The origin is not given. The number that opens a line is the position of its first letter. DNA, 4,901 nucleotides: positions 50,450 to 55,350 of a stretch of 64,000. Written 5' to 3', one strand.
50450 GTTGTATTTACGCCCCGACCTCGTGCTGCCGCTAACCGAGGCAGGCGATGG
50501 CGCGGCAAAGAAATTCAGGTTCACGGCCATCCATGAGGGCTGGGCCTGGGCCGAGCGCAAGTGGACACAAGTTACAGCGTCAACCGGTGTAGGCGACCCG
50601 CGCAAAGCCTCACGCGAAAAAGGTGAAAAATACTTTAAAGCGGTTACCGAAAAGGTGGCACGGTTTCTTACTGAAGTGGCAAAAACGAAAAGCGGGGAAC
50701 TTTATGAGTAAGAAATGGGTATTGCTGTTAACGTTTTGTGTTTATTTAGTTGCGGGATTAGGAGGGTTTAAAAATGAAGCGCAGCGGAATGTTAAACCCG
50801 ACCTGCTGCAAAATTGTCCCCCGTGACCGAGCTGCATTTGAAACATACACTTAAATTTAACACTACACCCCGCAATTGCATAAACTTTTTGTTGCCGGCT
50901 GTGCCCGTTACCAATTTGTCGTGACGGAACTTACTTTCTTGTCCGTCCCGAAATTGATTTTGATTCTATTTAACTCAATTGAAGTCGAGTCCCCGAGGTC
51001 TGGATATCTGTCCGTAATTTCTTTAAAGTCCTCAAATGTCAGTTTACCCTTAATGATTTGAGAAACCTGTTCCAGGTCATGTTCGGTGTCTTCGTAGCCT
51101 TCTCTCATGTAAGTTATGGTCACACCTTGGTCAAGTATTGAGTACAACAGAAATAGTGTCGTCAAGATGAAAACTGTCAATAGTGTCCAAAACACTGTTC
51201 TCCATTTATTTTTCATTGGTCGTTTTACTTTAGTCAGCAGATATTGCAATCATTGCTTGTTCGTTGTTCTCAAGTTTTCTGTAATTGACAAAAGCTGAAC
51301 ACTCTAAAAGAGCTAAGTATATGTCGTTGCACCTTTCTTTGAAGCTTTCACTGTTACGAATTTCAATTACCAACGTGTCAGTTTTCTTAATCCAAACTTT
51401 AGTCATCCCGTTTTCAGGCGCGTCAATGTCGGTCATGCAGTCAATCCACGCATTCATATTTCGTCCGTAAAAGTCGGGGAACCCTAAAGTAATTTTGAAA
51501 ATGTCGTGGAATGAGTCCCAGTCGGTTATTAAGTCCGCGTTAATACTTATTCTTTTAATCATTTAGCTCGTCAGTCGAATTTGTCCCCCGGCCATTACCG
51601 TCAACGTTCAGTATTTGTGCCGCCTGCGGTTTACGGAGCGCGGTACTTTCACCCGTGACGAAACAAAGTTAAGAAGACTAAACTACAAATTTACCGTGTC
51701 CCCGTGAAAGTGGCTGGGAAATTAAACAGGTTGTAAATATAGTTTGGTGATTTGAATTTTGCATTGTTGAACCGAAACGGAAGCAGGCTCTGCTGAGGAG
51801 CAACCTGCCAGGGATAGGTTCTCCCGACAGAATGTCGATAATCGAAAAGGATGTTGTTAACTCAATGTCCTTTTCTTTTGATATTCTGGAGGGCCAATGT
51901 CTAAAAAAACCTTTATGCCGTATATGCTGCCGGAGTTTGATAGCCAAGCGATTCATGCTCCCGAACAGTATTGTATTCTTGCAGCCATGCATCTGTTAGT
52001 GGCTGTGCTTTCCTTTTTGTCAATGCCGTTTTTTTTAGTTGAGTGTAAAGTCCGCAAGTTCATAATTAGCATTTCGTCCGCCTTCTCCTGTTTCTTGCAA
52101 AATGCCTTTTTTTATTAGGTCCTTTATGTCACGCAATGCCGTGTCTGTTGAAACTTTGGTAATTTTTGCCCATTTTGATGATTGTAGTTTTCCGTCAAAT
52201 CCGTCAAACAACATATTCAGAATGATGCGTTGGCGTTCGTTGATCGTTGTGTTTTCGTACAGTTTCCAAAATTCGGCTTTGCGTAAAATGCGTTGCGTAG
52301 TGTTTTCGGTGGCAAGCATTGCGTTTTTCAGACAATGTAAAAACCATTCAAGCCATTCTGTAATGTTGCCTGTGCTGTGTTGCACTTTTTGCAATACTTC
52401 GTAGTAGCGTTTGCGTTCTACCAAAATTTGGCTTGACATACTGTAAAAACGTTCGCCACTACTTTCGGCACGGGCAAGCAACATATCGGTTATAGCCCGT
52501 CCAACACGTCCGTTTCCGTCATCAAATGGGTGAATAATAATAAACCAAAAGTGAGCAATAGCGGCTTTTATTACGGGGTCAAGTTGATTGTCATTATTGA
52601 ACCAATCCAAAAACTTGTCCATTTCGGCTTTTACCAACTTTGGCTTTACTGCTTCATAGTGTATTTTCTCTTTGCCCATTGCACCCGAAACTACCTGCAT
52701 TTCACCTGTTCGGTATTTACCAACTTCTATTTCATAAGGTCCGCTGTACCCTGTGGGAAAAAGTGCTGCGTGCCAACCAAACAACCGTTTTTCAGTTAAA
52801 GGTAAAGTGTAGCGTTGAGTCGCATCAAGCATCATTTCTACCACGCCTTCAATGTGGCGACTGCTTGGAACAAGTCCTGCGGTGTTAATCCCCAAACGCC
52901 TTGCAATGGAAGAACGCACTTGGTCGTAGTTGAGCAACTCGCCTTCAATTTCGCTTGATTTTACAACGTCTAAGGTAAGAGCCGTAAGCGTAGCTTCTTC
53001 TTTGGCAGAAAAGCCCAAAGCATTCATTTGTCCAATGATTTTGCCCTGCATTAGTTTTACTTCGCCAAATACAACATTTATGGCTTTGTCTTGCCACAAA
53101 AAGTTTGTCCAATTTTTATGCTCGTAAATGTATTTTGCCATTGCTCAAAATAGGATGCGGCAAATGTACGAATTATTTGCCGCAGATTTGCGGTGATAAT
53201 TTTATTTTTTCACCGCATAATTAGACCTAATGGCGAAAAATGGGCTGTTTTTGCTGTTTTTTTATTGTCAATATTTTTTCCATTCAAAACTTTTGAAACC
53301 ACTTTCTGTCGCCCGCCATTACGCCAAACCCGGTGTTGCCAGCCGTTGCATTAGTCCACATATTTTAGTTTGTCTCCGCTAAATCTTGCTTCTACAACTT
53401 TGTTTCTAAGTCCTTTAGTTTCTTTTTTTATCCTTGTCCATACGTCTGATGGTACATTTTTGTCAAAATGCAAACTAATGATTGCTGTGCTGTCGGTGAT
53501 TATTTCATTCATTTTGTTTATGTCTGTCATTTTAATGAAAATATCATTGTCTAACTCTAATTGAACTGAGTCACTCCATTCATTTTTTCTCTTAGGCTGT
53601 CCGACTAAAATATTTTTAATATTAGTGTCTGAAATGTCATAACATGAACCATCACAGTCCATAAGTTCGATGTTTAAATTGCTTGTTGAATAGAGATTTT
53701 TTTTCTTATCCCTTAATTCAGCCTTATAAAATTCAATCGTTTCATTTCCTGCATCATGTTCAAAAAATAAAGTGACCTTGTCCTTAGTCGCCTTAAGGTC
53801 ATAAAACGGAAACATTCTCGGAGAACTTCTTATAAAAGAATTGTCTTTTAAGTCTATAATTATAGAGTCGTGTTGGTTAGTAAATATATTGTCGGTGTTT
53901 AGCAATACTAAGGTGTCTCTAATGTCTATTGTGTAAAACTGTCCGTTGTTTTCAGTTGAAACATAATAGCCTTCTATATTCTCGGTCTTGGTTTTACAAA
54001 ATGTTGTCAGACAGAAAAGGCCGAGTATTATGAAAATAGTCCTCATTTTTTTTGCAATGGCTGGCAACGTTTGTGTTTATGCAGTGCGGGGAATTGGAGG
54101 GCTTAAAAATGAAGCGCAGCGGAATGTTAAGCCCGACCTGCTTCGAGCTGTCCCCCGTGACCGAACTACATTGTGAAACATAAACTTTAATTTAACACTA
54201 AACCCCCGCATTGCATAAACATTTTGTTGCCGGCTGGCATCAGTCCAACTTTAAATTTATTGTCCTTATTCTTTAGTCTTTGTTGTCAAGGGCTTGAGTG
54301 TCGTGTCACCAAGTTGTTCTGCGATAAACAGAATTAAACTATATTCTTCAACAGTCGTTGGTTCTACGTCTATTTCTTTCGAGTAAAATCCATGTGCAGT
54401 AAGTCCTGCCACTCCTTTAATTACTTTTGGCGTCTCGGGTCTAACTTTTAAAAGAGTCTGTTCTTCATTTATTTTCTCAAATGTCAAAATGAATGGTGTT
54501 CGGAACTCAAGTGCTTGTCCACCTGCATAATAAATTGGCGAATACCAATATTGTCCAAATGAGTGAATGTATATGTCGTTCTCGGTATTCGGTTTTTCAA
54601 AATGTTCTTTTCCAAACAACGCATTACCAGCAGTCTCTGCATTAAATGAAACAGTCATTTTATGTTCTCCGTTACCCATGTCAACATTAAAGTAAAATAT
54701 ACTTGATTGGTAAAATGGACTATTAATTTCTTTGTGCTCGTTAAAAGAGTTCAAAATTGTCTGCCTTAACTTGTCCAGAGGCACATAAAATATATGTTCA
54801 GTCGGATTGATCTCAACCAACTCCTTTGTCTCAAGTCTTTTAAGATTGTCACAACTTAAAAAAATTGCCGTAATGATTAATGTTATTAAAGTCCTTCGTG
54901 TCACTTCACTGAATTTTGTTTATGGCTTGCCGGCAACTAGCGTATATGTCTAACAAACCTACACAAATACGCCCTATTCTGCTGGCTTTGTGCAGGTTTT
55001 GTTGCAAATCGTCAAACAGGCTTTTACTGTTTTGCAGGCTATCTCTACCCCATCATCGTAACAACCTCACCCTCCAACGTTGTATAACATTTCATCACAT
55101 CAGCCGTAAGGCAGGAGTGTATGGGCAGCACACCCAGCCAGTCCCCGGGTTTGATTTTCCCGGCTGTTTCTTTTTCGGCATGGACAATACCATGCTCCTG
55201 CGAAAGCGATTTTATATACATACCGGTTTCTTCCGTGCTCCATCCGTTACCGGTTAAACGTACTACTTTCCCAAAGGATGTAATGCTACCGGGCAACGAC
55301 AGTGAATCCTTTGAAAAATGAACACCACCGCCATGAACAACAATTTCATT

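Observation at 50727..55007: Cassette-like array of co-oriented, AT-rich, unrelated ORFs between two core genes, each followed by a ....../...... palindromic site (possible integrase-less integron-type array)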

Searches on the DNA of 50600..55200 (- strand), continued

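Call 41: search_with_rna_model(model_id=R1, sources=[L047, L048, L049, L050, L051, L052, L053, L054, L055, L056, L057, L058, L059, L060, L061, L062, L063, L064, L065, L066, L067, L068, L069, L070, L071, L072, L073, L074, L075, L076, L077, L078, L079, L080, L081, L082, L083, L084, L085, L086, L087, L088, L089, L090, L091, L092, L093, L094, L095, L096, L097, L098, L099, L100, L101, L102, L103, L104, L105, L106, L107, L108, L109, L110, L111, L112, L113, L114, L115, L116, L117, L118, L119, L120, L121, L122, L123, L124, L125, L126], max_evalue=0.01)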
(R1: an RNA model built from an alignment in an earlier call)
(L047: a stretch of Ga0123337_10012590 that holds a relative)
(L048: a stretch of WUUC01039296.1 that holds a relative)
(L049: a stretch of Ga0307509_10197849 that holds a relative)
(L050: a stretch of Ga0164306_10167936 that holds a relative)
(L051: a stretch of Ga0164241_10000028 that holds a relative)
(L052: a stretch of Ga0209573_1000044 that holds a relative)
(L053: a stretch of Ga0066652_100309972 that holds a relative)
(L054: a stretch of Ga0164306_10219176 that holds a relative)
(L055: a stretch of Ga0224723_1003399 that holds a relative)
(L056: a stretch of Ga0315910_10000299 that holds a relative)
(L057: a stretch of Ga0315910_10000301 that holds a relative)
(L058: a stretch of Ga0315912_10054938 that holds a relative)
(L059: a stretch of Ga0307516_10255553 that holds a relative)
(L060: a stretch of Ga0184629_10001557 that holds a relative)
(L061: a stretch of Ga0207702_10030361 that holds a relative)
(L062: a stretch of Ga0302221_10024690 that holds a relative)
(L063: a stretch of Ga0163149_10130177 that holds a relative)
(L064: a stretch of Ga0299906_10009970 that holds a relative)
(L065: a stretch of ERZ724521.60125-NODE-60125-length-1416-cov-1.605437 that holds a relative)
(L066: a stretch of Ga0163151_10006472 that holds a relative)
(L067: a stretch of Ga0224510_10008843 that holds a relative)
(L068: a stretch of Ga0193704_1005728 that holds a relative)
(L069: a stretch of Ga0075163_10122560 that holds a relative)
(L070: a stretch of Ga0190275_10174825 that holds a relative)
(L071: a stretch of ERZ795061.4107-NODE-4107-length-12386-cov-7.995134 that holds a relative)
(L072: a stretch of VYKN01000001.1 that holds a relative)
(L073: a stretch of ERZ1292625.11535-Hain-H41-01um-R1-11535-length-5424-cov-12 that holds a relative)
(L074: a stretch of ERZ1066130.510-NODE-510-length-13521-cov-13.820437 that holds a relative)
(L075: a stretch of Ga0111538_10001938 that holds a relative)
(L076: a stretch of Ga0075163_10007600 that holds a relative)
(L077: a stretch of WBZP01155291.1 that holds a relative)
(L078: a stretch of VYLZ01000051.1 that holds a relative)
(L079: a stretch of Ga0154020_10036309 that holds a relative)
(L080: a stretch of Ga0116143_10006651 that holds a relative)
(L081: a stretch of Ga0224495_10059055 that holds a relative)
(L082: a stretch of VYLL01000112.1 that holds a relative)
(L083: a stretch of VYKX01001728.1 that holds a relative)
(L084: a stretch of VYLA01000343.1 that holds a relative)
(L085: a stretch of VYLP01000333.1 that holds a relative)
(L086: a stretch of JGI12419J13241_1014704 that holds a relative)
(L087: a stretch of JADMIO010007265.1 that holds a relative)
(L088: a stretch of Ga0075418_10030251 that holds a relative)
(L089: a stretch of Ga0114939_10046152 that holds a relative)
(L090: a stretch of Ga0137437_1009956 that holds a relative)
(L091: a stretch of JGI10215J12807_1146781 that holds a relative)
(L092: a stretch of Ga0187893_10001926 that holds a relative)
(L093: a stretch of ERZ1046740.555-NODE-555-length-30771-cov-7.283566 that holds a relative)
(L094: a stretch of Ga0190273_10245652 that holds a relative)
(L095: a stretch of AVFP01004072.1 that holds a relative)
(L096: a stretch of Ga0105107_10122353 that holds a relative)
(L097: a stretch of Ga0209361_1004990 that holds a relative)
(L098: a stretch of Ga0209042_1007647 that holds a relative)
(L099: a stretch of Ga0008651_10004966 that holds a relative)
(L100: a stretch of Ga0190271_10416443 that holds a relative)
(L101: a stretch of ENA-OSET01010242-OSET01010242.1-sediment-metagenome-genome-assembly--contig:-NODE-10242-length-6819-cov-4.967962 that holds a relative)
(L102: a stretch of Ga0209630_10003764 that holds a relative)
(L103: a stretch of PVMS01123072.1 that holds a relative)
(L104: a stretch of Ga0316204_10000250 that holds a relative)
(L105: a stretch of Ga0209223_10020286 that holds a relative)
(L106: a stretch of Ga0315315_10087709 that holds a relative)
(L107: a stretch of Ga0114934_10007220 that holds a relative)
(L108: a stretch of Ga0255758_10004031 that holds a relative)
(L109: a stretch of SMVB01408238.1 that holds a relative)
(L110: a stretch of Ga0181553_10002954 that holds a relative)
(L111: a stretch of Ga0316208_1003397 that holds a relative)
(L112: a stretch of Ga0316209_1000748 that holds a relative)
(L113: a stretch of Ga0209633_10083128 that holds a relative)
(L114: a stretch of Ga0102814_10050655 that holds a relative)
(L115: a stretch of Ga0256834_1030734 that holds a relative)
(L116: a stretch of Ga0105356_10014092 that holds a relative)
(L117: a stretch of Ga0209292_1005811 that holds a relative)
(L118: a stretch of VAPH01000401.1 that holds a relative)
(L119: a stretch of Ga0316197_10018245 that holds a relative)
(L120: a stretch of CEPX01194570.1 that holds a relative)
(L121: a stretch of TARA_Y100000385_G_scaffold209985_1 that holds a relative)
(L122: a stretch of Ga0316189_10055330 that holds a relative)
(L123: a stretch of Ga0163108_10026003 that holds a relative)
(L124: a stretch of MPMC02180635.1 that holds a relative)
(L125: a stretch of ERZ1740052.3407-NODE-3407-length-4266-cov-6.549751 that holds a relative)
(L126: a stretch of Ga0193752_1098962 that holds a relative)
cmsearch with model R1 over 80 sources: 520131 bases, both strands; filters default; matches with E-value up to 0.01: 62.
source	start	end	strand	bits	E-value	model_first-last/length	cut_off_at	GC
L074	13306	13489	+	214.1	5.3e-49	1-184/184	no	0.46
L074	12431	12615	+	196.2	1.1e-44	1-184/184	no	0.46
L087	18502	18685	+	192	1.1e-43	1-184/184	no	0.46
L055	8186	8362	+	161.9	2e-36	1-177/184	3'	0.47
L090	1816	2001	+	153.8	1.7e-34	1-184/184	no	0.52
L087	11746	11929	+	145.9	1.4e-32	1-184/184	no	0.51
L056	16110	16291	+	144.3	3.3e-32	1-184/184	no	0.47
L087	17982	18162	+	142.2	1.1e-31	1-184/184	no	0.46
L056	15720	15900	+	130.6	6.8e-29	1-184/184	no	0.48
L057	14279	14458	+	122.2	7.3e-27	1-184/184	no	0.46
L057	13488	13667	+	121.7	9.4e-27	1-184/184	no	0.47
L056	11678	11859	+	117.4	1e-25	1-184/184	no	0.45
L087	12504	12681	+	112.7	1.4e-24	1-184/184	no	0.49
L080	9753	9931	+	110.3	5.4e-24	1-184/184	no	0.42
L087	17162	17342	+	110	6.4e-24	1-184/184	no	0.48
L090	1001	1183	+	108.6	1.4e-23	1-184/184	no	0.51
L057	12305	12484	+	108.5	1.4e-23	1-184/184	no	0.52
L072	14169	14312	+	98.1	4.5e-21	1-184/184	no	0.42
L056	15372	15514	+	94.1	4.2e-20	1-184/184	no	0.41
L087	19228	19370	+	91.2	2.1e-19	1-184/184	no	0.43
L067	4870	5050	+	88.8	8e-19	1-184/184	no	0.5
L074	10006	10150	+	85.2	6e-18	1-184/184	no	0.42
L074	9275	9455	+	85.1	6.3e-18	1-184/184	no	0.45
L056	16942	17122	+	81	6.1e-17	1-184/184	no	0.42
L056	18409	18552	+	77.9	3.4e-16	1-184/184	no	0.48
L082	13870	14011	+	77.2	4.9e-16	1-184/184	no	0.53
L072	20714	20857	+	73.4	4.2e-15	1-184/184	no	0.44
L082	13145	13288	+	73.2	4.5e-15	1-184/184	no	0.51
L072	15997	16139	+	69.4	3.7e-14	1-184/184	no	0.45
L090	2522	2663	+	67.9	8.7e-14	1-184/184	no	0.45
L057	11556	11699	+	67.5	1.1e-13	1-184/184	no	0.42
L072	18117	18259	+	65.5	3.3e-13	1-184/184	no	0.49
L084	7207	7349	+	62.5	1.7e-12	1-184/184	no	0.51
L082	14754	14896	+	62.1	2.2e-12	1-184/184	no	0.51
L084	4593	4735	+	61.5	3.1e-12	1-184/184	no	0.5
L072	20115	20257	+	61.1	3.9e-12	1-184/184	no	0.52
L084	5676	5818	+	60.3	6.1e-12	1-184/184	no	0.53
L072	13116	13259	+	60.1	6.7e-12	1-184/184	no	0.44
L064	6277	6460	+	59.2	1.1e-11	1-184/184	no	0.47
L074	10819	10981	+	58.5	1.6e-11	1-184/184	no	0.47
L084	6473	6615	+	56.7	4.3e-11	1-184/184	no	0.5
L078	11685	11826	+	53.5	2.6e-10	1-184/184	no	0.54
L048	1605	1707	+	53.2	3e-10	1-184/184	no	0.48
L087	20315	20493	+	51.5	7.8e-10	1-184/184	no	0.39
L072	17167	17307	+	51.5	7.9e-10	1-184/184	no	0.43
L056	14581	14676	+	50.1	1.7e-09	1-184/184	no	0.31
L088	2383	2483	+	49.9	1.9e-09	1-184/184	no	0.39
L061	4372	4473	+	49.4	2.5e-09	1-184/184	no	0.4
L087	14148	14246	+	49.2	2.8e-09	1-184/184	no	0.34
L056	19045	19146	+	49.2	2.9e-09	1-184/184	no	0.37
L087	15064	15167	+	49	3.1e-09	1-184/184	no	0.41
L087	13081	13259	+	48.9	3.3e-09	1-184/184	no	0.4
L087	15575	15671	+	47.2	8.5e-09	1-184/184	no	0.32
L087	16416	16556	+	46.1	1.6e-08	1-184/184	no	0.36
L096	1716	1818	+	45.8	1.9e-08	1-184/184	no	0.42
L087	13559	13663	+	44.4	3.9e-08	1-184/184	no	0.47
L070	1704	1846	+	42.3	1.3e-07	1-184/184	no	0.36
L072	16567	16710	+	41.9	1.7e-07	1-184/184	no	0.5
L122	2722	2929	+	35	7.6e-06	1-184/184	no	0.35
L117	11252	11470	+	28.7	0.00024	1-184/184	no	0.37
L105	4549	4631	+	26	0.0011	1-184/184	no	0.37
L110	8980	9123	+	25.6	0.0014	1-184/184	no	0.38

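Call 61: search_with_rna_model(model_id=R1, sources=[L048, L055, L056, L057, L061, L064, L067, L070, L072, L074, L078, L080, L082, L084, L087, L088, L090, L096, L005, L019, L018], max_evalue=0.001, make_alignment=true)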
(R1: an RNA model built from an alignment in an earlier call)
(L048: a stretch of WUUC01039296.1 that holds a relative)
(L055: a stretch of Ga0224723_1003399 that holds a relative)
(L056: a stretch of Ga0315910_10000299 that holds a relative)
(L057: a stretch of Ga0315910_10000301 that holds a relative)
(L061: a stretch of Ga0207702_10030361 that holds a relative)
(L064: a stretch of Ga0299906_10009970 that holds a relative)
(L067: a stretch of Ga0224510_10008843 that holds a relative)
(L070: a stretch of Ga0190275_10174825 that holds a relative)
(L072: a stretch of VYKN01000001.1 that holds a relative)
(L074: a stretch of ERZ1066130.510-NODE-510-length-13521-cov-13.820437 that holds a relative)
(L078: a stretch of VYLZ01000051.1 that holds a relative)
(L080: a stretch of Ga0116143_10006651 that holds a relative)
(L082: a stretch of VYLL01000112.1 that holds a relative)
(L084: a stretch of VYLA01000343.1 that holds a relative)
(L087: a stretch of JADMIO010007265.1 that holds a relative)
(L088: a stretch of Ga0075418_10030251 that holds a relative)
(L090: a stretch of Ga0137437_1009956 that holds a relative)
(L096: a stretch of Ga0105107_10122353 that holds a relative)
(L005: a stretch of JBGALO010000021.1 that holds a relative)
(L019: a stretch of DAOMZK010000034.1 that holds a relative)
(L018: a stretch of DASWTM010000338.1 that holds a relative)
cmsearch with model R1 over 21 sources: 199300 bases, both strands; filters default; matches with E-value up to 0.001: 72.
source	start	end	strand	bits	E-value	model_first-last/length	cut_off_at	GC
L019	106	289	-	229.2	4.6e-53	1-184/184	no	0.44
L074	13306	13489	+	214.1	2e-49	1-184/184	no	0.46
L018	3526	3710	+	212.8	4.1e-49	1-184/184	no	0.47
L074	12431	12615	+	196.2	4.2e-45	1-184/184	no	0.46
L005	126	308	-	195.7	5.3e-45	1-184/184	no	0.46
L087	18502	18685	+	192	4.3e-44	1-184/184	no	0.46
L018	1800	1982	+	190.5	9.9e-44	1-184/184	no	0.44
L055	8186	8362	+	161.9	7.5e-37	1-177/184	3'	0.47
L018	850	1035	+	157.1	1.1e-35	1-184/184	no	0.45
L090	1816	2001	+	153.8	6.6e-35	1-184/184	no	0.52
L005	1584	1767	-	147.6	2.2e-33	1-184/184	no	0.49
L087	11746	11929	+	145.9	5.4e-33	1-184/184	no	0.51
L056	16110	16291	+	144.3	1.3e-32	1-184/184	no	0.47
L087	17982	18162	+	142.2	4.3e-32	1-184/184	no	0.46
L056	15720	15900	+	130.6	2.6e-29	1-184/184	no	0.48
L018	4369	4548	+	125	6e-28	1-184/184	no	0.45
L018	5717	5899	+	122.8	2e-27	1-184/184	no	0.44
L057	14279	14458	+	122.2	2.8e-27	1-184/184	no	0.46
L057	13488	13667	+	121.7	3.6e-27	1-184/184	no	0.47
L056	11678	11859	+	117.4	3.9e-26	1-184/184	no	0.45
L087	12504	12681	+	112.7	5.3e-25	1-184/184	no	0.49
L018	7535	7724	+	112.4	6.3e-25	1-184/184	no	0.46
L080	9753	9931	+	110.3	2.1e-24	1-184/184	no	0.42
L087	17162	17342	+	110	2.4e-24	1-184/184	no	0.48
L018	6231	6412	+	109.8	2.7e-24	1-184/184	no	0.51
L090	1001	1183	+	108.6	5.2e-24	1-184/184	no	0.51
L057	12305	12484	+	108.5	5.5e-24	1-184/184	no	0.52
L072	14169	14312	+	98.1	1.7e-21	1-184/184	no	0.42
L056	15372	15514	+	94.1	1.6e-20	1-184/184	no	0.41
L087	19228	19370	+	91.2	8.1e-20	1-184/184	no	0.43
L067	4870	5050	+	88.8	3.1e-19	1-184/184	no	0.5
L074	10006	10150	+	85.2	2.3e-18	1-184/184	no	0.42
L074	9275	9455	+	85.1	2.4e-18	1-184/184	no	0.45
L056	16942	17122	+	81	2.4e-17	1-184/184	no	0.42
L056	18409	18552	+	77.9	1.3e-16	1-184/184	no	0.48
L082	13870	14011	+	77.2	1.9e-16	1-184/184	no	0.53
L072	20714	20857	+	73.4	1.6e-15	1-184/184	no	0.44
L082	13145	13288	+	73.2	1.7e-15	1-184/184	no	0.51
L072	15997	16139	+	69.4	1.4e-14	1-184/184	no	0.45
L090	2522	2663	+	67.9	3.3e-14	1-184/184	no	0.45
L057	11556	11699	+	67.5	4.2e-14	1-184/184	no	0.42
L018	4187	4338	+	65.9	1e-13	1-184/184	no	0.43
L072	18117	18259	+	65.5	1.2e-13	1-184/184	no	0.49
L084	7207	7349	+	62.5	6.6e-13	1-184/184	no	0.51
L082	14754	14896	+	62.1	8.5e-13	1-184/184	no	0.51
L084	4593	4735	+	61.5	1.2e-12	1-184/184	no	0.5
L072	20115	20257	+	61.1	1.5e-12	1-184/184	no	0.52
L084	5676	5818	+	60.3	2.3e-12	1-184/184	no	0.53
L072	13116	13259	+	60.1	2.6e-12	1-184/184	no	0.44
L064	6277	6460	+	59.2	4.1e-12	1-184/184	no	0.47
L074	10819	10981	+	58.5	6e-12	1-184/184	no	0.47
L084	6473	6615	+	56.7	1.6e-11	1-184/184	no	0.5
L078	11685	11826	+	53.5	1e-10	1-184/184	no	0.54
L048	1605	1707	+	53.2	1.2e-10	1-184/184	no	0.48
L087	20315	20493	+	51.5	3e-10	1-184/184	no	0.39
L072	17167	17307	+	51.5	3e-10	1-184/184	no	0.43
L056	14581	14676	+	50.1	6.5e-10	1-184/184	no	0.31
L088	2383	2483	+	49.9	7.3e-10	1-184/184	no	0.39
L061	4372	4473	+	49.4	9.6e-10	1-184/184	no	0.4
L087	14148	14246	+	49.2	1.1e-09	1-184/184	no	0.34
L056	19045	19146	+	49.2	1.1e-09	1-184/184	no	0.37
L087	15064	15167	+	49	1.2e-09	1-184/184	no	0.41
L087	13081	13259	+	48.9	1.3e-09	1-184/184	no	0.4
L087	15575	15671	+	47.2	3.2e-09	1-184/184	no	0.32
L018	2483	2583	+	46.1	6.1e-09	1-184/184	no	0.42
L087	16416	16556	+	46.1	6.2e-09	1-184/184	no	0.36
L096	1716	1818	+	45.8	7.2e-09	1-184/184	no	0.42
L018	5074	5176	+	45.7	7.4e-09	1-184/184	no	0.38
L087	13559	13663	+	44.4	1.5e-08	1-184/184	no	0.47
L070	1704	1846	+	42.3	5e-08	1-184/184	no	0.36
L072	16567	16710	+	41.9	6.3e-08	1-184/184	no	0.5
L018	1801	1983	-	26.1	0.0004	1-184/184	no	0.44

Alignment A5: 72 matches aligned to the model, 298 columns, each read 5' to 3' on its own strand. Consensus structure (alignment columns), stored with it:
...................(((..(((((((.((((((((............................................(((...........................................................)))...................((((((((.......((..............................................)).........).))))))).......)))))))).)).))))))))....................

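Call 70: search_with_rna_model(model_id=R1, sources=[L132, L127, L128, L131], max_evalue=0.01)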
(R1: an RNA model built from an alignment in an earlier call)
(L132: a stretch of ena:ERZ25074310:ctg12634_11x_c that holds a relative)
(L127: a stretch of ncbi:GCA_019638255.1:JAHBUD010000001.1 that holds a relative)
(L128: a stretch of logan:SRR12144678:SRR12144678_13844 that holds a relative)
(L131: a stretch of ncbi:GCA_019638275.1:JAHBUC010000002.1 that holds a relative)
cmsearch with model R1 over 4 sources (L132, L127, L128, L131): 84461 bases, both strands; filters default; matches with E-value up to 0.01: 10.
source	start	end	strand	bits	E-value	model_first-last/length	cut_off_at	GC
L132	18907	19050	+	100.2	2.4e-22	1-184/184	no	0.44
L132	15218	15361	+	92.1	2.1e-20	1-184/184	no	0.47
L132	16686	16789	+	53.2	4.8e-11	1-184/184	no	0.41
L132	20272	20368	+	52.8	6.1e-11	1-184/184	no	0.36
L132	14087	14190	+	52.3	8.3e-11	1-184/184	no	0.44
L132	17550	17646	+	50.3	2.5e-10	1-184/184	no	0.37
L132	19587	19688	+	49.9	3.1e-10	1-184/184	no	0.4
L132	18441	18539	+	49.6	3.6e-10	1-184/184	no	0.39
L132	21012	21110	+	46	2.7e-09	1-184/184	no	0.39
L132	11719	11815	+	43.9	8.7e-09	1-184/184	no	0.35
